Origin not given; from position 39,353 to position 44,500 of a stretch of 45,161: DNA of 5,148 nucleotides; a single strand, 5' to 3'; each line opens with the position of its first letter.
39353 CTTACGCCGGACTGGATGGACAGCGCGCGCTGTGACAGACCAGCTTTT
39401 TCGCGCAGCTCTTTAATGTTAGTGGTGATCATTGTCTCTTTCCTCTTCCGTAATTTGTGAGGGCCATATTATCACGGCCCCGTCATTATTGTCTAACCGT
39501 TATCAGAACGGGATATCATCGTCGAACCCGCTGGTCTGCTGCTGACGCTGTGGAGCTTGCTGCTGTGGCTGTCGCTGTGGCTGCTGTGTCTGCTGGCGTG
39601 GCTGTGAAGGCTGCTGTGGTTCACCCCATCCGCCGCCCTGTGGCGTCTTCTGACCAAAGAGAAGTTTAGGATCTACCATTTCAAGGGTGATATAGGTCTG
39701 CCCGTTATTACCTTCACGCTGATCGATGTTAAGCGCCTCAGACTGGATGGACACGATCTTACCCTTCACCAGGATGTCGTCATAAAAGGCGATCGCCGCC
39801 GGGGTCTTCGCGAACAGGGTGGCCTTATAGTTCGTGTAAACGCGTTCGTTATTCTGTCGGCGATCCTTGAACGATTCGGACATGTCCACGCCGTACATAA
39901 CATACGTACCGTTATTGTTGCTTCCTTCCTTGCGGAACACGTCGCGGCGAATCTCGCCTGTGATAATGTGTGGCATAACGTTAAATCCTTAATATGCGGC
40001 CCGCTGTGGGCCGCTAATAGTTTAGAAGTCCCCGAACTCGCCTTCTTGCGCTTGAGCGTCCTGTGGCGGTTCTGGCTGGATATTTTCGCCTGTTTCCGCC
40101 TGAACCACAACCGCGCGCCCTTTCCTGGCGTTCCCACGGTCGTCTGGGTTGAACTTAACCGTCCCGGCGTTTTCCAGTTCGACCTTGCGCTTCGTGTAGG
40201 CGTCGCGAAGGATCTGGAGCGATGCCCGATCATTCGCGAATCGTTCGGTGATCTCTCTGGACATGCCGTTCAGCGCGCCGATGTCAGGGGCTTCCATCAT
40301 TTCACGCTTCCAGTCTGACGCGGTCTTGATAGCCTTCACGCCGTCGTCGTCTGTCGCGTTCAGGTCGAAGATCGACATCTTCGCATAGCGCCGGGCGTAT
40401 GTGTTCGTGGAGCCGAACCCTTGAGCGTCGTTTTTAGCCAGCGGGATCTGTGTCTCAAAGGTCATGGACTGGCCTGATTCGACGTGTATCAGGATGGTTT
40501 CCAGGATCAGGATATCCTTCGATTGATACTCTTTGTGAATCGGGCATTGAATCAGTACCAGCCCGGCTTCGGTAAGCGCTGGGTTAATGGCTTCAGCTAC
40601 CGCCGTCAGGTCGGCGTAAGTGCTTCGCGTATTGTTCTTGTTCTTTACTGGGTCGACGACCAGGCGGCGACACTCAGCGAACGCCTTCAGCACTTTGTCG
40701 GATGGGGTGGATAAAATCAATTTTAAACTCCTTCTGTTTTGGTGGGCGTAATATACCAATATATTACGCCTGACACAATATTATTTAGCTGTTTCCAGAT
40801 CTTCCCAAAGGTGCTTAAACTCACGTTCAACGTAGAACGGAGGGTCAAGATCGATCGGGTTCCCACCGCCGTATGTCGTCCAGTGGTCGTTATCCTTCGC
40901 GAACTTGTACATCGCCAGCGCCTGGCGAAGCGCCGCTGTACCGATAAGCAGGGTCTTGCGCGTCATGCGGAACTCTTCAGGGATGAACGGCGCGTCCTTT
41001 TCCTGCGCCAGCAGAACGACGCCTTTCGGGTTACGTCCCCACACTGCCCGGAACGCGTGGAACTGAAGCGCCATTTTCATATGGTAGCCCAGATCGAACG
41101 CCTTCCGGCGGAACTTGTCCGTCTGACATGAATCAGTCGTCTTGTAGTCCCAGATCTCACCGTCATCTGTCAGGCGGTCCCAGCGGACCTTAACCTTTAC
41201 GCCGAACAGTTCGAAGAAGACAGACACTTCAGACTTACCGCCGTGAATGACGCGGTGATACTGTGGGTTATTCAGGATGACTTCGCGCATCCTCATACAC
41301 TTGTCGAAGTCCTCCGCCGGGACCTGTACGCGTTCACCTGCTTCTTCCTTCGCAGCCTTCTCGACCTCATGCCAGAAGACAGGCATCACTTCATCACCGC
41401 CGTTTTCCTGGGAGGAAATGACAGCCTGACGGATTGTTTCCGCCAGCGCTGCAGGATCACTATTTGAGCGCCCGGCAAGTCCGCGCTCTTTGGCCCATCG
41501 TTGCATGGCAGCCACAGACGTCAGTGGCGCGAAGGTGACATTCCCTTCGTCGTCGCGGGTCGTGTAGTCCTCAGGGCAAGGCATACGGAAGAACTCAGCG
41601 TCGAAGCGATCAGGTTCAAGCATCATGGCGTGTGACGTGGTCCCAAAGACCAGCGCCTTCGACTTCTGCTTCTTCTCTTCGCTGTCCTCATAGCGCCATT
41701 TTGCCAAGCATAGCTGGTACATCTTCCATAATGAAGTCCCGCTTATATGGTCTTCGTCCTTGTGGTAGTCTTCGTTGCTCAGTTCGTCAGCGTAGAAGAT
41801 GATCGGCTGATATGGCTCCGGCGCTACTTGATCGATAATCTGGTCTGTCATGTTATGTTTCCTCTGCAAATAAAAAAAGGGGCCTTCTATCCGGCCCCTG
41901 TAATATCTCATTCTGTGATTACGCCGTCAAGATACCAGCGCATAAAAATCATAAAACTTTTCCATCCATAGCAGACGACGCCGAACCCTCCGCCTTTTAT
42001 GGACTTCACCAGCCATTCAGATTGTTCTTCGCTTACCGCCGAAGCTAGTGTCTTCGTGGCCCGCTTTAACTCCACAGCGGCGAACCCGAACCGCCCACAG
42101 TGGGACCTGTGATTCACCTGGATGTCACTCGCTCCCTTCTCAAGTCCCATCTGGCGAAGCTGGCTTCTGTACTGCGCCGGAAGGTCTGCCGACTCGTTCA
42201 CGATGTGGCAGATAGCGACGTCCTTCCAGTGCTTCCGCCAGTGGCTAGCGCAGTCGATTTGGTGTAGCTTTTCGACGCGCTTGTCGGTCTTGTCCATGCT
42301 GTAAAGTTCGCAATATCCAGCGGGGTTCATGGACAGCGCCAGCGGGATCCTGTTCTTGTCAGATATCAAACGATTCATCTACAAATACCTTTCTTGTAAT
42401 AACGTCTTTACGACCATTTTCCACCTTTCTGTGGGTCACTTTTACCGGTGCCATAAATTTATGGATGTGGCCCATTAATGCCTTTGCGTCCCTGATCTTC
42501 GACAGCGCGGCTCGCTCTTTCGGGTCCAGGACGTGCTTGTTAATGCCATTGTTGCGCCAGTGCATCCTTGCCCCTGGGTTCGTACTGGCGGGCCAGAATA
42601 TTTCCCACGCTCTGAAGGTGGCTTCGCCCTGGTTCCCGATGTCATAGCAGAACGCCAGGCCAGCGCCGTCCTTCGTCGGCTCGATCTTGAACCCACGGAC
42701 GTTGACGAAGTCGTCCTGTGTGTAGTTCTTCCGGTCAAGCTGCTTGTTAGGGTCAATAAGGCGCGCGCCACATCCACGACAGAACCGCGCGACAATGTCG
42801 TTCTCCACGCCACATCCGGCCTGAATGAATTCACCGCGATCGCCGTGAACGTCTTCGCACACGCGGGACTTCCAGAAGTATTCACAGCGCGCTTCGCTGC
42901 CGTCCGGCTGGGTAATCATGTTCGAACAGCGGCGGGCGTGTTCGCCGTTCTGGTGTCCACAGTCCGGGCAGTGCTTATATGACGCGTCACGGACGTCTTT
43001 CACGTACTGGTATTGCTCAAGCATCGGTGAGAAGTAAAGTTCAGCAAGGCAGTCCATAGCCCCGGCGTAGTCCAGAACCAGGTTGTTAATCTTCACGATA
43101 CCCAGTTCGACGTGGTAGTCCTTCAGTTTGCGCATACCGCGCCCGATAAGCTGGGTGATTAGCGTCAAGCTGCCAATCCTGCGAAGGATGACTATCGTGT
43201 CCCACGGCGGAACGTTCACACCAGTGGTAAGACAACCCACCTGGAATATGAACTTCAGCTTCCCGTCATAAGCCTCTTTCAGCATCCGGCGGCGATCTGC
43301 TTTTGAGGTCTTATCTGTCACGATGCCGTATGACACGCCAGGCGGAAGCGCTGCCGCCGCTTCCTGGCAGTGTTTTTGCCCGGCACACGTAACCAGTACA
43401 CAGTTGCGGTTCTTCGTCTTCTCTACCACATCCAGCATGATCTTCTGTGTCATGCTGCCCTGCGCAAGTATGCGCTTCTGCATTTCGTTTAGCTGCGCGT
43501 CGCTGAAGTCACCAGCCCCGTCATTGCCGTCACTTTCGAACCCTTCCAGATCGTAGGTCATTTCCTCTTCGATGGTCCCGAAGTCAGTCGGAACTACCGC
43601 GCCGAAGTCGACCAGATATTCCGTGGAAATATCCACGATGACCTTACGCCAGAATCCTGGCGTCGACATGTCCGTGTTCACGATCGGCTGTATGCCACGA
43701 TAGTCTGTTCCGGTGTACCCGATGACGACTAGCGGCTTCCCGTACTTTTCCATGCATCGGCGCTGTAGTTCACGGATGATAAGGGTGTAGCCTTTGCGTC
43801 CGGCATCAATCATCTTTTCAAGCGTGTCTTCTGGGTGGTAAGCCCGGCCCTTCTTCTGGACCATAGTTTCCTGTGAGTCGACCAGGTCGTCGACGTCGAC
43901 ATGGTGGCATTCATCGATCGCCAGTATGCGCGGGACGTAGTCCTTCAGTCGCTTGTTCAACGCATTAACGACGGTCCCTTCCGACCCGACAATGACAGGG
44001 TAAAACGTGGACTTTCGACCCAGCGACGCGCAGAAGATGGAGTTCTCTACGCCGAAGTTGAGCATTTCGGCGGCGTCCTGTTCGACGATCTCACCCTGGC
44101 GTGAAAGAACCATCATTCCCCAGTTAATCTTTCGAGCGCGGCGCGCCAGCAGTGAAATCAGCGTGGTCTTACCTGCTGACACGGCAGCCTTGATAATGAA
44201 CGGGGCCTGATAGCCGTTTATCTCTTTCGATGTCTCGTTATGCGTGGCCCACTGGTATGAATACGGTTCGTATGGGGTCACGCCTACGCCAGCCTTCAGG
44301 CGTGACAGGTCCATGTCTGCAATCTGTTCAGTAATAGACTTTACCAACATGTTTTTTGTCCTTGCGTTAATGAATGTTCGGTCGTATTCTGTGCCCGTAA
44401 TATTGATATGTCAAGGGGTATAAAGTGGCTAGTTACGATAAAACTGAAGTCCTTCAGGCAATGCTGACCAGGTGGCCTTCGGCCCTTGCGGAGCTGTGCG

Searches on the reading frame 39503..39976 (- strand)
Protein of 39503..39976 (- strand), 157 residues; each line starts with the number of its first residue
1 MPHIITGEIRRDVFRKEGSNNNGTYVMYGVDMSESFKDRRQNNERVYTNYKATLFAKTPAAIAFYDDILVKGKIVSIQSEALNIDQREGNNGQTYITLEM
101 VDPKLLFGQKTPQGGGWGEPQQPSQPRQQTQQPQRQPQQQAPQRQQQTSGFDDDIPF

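Call 62: search_protein_families(library=pfam, proteins=[window:39503-39976:-], max_evalue=0.01)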
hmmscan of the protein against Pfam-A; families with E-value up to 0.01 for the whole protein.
window:39503-39976:- (157 aa): 1 family
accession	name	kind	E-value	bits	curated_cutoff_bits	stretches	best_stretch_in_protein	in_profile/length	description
PF00436.31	SSB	-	0.0084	16.6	26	0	4-101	5-97/104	Single-strand binding protein family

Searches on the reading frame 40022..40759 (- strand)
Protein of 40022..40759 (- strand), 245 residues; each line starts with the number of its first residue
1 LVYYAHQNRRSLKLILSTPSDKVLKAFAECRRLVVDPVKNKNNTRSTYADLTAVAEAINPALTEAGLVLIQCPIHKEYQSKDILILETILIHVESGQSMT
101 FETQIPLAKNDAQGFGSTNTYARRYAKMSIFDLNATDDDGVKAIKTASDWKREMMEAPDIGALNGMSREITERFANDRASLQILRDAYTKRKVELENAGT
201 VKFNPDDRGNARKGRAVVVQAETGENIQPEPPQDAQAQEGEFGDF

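Call 62: search_protein_families(library=pfam, proteins=[window:40022-40759:-], max_evalue=0.01)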
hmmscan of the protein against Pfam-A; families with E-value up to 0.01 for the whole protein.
window:40022-40759:- (245 aa): 1 family
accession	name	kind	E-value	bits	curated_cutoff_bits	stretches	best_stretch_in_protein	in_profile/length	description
PF04404.17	ERF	-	7.6e-20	71.9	25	1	25-145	3-131/153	ERF superfamily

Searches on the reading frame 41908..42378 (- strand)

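Call 62: search_protein_families(library=pfam, proteins=[window:41908-42378:-], max_evalue=0.01)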
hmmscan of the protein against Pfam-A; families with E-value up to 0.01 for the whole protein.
window:41908-42378:- (156 aa): 1 family
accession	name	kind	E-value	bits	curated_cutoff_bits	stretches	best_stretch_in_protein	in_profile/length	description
PF08774.17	VRR_NUC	-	0.0045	17.5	23.8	1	37-138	4-114/116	VRR-NUC domain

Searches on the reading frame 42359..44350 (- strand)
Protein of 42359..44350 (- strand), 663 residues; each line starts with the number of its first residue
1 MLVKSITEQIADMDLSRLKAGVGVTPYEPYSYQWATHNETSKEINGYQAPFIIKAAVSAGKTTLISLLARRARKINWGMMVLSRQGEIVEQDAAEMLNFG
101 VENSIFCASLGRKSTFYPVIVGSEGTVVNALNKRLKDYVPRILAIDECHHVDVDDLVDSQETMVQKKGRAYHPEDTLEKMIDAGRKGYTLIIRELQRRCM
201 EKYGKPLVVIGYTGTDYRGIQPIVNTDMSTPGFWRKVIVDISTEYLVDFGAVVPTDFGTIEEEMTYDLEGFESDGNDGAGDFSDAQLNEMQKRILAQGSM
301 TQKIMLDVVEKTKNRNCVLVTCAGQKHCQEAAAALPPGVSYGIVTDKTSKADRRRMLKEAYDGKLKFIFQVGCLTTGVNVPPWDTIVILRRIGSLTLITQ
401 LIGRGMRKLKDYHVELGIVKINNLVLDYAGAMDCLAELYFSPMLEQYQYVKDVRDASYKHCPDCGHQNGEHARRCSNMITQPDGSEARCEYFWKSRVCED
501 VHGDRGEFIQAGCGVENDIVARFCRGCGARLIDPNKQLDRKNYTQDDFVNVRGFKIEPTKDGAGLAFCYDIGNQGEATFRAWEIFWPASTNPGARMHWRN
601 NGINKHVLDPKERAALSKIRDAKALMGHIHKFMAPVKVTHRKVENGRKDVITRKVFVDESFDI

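Call 62: search_protein_families(library=pfam, proteins=[window:42359-44350:-], max_evalue=0.01)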
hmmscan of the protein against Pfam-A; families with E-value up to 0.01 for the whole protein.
window:42359-44350:- (663 aa): 6 families
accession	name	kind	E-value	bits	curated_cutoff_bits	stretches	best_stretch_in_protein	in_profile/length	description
PF00271.37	Helicase_C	-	2.3e-10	41.1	23.5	1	305-407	6-108/110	Helicase conserved C-terminal domain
PF04851.21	ResIII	-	2.5e-07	31.2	22.5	1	27-153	2-139/164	Type III restriction enzyme, res subunit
PF13240.11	Zn_Ribbon_1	-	3.6e-06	27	25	1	513-531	5-23/23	zinc-ribbon domain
PF24463.1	DUF7577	-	0.0017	18.4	28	1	513-531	8-26/27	Domain of unknown function (DUF7577)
PF14952.11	zf-tcix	-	0.0032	17.4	31.2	1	459-477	11-29/42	Putative treble-clef, zinc-finger, Zn-binding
PF00270.35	DEAD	-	0.009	16.2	26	0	50-166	16-144/167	DEAD/DEAH box helicase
